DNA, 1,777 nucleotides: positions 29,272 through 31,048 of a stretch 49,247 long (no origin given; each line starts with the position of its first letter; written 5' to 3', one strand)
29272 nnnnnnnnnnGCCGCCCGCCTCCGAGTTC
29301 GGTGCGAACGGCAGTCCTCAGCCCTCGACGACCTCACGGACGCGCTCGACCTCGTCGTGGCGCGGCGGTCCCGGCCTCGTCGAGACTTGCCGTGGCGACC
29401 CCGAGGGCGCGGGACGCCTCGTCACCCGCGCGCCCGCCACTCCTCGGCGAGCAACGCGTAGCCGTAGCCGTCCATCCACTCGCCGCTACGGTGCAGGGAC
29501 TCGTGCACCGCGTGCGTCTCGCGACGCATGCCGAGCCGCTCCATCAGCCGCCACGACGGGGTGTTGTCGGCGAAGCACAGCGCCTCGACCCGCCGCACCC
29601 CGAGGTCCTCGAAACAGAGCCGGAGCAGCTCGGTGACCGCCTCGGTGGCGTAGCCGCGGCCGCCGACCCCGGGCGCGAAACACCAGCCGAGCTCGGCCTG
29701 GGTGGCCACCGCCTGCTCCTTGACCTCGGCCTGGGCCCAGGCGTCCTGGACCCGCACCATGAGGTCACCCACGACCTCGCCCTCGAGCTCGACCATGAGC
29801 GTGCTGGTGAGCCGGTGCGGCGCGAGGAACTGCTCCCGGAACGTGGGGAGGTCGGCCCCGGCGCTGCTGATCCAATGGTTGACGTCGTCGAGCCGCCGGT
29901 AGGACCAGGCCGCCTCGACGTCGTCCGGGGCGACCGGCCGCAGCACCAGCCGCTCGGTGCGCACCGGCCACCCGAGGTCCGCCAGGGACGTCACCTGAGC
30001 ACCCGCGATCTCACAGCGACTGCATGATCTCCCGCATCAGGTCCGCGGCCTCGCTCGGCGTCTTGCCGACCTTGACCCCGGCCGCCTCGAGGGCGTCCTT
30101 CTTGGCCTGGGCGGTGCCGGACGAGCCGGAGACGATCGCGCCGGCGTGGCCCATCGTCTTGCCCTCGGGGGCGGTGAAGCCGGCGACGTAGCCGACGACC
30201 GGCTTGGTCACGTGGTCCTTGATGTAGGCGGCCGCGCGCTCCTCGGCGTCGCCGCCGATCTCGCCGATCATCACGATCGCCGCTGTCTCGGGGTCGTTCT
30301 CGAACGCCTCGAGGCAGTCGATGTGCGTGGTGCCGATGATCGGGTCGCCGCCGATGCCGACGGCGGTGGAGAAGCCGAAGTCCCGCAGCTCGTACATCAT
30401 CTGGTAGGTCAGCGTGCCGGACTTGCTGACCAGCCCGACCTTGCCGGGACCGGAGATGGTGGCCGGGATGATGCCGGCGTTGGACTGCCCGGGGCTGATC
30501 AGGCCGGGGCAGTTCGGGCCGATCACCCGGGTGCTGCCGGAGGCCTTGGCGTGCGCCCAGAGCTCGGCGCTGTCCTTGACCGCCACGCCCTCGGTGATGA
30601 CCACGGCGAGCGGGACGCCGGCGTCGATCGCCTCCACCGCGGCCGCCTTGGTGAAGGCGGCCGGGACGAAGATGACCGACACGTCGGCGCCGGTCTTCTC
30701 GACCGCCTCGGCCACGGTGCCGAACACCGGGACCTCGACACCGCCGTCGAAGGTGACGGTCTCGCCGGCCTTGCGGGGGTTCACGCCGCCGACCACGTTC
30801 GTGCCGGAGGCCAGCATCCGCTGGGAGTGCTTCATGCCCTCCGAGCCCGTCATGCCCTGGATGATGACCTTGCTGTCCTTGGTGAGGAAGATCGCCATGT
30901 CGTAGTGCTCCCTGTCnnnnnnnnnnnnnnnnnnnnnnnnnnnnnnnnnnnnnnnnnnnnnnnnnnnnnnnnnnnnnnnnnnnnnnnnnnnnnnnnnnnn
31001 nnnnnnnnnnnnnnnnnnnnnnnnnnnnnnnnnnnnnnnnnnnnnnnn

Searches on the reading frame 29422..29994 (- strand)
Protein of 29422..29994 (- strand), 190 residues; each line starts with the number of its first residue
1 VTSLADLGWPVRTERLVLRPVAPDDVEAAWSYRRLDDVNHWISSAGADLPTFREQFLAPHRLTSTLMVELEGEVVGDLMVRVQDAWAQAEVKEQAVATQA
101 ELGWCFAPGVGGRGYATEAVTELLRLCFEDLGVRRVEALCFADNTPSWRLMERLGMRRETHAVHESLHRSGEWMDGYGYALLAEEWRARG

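Call 75: search_protein_families(library=pfam, proteins=[window:29422-29994:-], max_evalue=0.00001)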
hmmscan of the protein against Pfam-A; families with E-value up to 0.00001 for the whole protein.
window:29422-29994:- (190 aa): 2 families
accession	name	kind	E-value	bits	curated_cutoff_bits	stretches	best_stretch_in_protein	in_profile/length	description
PF13302.13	Acetyltransf_3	-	5.3e-23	82.7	25.4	1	15-157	1-138/138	Acetyltransferase (GNAT) domain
PF00583.31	Acetyltransf_1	-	2.6e-11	44.2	20.7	1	51-156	23-116/116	Acetyltransferase (GNAT) family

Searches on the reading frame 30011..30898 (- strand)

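Call 75: search_protein_families(library=pfam, proteins=[window:30011-30898:-], max_evalue=0.00001)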
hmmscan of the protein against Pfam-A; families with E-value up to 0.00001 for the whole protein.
window:30011-30898:- (295 aa): 4 families
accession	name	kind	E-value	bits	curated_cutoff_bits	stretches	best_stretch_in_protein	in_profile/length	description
PF02629.25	CoA_binding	-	7.9e-25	87.9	22.3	1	6-104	1-97/97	CoA binding domain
PF00549.24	Ligase_CoA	-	6.1e-20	72.1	24.5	1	157-275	1-127/128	CoA-ligase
PF13607.11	Succ_CoA_lig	-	1.4e-12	47.9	27.4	1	151-288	1-135/138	Succinyl-CoA ligase like flavodoxin domain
PF13380.12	CoA_binding_2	-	5.7e-06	27.2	22.8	0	28-134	23-114/116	CoA binding domain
